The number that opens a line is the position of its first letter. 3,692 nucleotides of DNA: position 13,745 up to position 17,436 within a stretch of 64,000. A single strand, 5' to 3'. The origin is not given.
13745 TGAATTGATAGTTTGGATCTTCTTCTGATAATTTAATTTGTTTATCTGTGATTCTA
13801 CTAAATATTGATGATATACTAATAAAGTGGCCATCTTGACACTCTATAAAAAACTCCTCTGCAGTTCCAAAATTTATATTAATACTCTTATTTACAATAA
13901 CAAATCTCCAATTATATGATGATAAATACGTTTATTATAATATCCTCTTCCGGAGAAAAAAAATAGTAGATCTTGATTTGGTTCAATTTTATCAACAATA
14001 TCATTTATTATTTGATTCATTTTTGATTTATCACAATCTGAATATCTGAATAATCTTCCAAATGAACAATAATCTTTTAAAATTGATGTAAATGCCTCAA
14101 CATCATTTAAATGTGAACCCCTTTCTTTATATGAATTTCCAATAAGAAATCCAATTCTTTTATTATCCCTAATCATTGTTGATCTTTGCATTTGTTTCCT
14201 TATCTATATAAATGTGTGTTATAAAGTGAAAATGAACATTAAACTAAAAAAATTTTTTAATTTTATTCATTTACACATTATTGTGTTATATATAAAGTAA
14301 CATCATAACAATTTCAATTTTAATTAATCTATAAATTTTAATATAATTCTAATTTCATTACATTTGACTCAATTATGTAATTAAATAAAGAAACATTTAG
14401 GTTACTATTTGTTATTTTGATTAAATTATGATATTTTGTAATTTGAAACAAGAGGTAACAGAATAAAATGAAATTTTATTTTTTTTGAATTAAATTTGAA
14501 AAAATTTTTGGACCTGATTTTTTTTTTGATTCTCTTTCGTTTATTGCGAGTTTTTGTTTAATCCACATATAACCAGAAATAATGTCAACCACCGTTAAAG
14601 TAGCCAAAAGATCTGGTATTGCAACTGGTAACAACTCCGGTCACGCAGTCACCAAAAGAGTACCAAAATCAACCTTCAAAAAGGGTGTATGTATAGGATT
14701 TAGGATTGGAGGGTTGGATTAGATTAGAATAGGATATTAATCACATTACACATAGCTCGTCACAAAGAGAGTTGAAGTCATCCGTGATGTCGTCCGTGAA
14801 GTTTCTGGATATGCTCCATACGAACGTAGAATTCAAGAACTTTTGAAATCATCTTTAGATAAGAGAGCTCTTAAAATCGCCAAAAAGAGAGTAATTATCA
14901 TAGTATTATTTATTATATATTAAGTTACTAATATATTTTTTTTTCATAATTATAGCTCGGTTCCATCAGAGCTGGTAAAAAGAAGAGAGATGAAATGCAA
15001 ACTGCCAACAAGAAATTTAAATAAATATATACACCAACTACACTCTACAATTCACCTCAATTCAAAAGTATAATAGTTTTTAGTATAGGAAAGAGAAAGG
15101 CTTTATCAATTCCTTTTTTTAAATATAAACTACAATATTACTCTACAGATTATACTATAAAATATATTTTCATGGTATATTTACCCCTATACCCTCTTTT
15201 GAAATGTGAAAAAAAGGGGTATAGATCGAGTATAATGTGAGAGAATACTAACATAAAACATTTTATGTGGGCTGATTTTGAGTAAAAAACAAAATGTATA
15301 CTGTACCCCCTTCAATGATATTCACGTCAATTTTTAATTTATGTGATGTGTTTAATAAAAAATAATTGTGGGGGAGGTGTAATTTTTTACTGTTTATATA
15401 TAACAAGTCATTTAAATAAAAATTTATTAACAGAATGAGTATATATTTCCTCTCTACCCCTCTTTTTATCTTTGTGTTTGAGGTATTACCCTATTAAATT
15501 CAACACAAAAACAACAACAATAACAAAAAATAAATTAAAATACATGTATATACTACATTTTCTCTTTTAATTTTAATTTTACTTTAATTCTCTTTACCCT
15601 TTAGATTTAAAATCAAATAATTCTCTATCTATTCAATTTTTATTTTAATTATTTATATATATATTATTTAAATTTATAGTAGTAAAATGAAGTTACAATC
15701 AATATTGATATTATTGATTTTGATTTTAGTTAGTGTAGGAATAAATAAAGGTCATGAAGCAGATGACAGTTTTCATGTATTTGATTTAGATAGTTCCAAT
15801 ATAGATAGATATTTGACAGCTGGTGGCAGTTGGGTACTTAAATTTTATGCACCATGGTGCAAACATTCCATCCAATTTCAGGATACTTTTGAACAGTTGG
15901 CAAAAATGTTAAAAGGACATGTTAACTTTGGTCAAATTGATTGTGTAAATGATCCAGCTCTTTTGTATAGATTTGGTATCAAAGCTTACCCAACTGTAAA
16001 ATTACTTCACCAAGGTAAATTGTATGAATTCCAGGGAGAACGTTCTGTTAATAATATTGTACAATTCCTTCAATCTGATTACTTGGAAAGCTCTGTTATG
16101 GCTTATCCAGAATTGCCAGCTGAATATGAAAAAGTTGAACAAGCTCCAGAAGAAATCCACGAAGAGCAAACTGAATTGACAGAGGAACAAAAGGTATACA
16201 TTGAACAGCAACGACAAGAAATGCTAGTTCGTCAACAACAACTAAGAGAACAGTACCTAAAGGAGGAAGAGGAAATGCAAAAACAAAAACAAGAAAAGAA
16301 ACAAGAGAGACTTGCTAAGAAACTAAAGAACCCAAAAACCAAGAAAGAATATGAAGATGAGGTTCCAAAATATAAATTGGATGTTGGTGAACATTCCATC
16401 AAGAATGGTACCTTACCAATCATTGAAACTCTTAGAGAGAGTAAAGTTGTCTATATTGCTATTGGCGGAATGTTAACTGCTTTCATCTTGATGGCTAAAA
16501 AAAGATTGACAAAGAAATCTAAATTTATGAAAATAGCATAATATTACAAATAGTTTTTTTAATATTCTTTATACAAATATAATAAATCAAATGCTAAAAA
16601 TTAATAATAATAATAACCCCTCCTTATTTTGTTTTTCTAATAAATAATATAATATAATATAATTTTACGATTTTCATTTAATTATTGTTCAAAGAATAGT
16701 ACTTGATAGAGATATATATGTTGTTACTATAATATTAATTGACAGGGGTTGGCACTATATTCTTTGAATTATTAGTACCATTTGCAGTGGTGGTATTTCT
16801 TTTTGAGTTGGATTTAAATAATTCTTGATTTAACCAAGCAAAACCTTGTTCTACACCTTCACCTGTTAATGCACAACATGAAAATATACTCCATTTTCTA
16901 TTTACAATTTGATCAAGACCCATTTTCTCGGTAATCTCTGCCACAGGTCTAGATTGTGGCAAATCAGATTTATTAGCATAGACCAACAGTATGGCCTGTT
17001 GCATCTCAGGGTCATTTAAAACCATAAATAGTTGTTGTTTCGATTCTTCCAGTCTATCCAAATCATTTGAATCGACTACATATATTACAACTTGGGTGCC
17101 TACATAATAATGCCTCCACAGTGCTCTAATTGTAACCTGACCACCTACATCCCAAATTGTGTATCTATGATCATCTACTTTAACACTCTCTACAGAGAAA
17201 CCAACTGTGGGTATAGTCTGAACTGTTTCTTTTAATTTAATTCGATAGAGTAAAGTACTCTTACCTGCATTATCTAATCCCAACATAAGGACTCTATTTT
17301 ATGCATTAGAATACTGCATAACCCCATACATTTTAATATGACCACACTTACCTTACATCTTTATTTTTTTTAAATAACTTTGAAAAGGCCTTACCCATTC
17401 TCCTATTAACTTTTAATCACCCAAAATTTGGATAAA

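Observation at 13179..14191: Membrane-anchored caspase-fold protein with His-to-Arg substitution in the catalytic dyad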

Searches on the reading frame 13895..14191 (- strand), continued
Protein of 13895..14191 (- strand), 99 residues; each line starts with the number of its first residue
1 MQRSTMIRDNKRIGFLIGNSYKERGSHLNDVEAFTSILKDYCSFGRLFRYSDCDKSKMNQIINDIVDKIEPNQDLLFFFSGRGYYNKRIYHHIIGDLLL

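Call 38: search_solved_structures(query=A3, max_evalue=0.00001, show_alignments=1)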
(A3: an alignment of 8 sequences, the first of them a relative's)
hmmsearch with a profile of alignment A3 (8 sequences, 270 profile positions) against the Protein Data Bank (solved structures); distinct sequences matched with E-value up to 0.00001: 12.
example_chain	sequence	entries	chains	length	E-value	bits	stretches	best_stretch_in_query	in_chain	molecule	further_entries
3v4o_A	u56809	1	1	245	6.7e-23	84.6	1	11-218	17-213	Mucosa-associated lymphoid tissue lymphoma translocation protein 1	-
38go_A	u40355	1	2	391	2.2e-22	82.8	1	11-219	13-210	Mucosa-associated lymphoid tissue lymphoma translocation protein 1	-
8v4x_A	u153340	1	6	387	2.3e-22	82.8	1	11-218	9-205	Mucosa-associated lymphoid tissue lymphoma translocation protein 1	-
6f7i_A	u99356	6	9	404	2.4e-22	82.7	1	11-218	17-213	Mucosa-associated lymphoid tissue lymphoma translocation protein 1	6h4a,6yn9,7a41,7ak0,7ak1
3v55_A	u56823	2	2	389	2.4e-22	82.7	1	11-219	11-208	Mucosa-associated lymphoid tissue lymphoma translocation protein 1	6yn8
9mkc_A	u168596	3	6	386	2.5e-22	82.7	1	11-219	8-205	Mucosa-associated lymphoid tissue lymphoma translocation protein 1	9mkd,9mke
4i1p_A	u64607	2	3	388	2.8e-22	82.5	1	11-218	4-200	Mucosa-associated lymphoid tissue lymphoma translocation protein 1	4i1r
7pav_A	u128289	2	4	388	2.8e-22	82.5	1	11-218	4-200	Mucosa-associated lymphoid tissue lymphoma translocation protein 1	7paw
3uo8_B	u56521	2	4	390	2.9e-22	82.5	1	11-218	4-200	Mucosa-associated lymphoid tissue lymphoma translocation protein 1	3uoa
3v4l_A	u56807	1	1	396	2.9e-21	79.2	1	11-217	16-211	Mucosa-associated lymphoid tissue lymphoma translocation protein 1 homolog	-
3bij_A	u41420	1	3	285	4e-07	32.8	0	21-92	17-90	Uncharacterized protein GSU0716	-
6pdq_A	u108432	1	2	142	3.1e-06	29.9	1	8-77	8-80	Ancestral Effector Caspase-3/6/7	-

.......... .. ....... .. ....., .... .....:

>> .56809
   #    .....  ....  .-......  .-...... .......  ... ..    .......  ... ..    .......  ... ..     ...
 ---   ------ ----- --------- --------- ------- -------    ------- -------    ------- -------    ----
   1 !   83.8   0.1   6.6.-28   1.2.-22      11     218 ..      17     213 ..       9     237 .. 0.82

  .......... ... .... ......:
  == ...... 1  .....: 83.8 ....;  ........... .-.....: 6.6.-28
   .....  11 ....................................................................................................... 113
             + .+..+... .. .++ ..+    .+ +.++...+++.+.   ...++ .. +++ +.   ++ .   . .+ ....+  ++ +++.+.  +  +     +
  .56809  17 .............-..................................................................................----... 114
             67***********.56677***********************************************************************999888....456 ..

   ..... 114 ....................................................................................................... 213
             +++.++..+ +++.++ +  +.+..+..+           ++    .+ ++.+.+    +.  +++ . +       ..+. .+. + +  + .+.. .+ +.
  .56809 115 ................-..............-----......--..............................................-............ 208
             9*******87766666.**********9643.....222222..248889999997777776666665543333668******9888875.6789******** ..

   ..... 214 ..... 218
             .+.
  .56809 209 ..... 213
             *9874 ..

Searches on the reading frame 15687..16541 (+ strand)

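Call 47: search_protein_families(library=pfam, max_evalue=0.001, proteins=[window:15687-16541:+])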
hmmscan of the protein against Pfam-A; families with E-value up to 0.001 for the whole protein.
window:15687-16541:+ (284 aa): 2 families
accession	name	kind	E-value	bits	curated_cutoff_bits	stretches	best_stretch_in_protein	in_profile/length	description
PF00085.26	Thioredoxin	-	2.9e-16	59.8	23.5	1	34-129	5-102/103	Thioredoxin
PF13848.12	Thioredoxin_6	-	0.00051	20.4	27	1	32-129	80-183/184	Thioredoxin-like domain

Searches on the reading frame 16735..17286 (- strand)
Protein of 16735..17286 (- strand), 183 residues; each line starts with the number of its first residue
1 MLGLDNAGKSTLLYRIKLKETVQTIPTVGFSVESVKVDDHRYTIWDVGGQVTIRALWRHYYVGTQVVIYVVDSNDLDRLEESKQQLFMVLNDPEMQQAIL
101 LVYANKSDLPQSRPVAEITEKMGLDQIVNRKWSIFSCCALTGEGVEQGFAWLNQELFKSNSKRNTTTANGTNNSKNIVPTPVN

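Call 47: search_protein_families(library=pfam, max_evalue=0.001, proteins=[window:16735-17286:-])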
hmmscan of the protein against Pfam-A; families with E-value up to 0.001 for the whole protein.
window:16735-17286:- (183 aa): 8 families
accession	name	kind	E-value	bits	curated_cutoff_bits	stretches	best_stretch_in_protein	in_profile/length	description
PF00025.27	Arf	-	9.5e-60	201.5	22.3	1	1-155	19-173/174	ADP-ribosylation factor family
PF00071.28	Ras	-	6.7e-13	49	21.6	1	2-156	5-160/162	Ras family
PF08477.19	Roc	-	4e-11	43.6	27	1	1-108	4-119/119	Ras of Complex, Roc, domain of DAPkinase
PF00503.26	G-alpha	-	1.5e-09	37.9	48.8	1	25-85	168-229/333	G-protein alpha subunit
PF09439.16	SRPRB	-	8.7e-07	28.9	25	1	2-131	9-145/178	Signal recognition particle receptor beta subunit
PF01926.29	MMR_HSR1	-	1.3e-06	28.9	21.9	1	2-101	5-109/113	50S ribosome-binding GTPase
PF00009.33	GTP_EFTU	-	0.00068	19.7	26.5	0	27-147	56-177/188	Elongation factor Tu GTP binding domain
PF04670.18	Gtr1_RagA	-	0.0008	19.3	22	1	2-121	5-135/232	Gtr1/RagA G protein conserved region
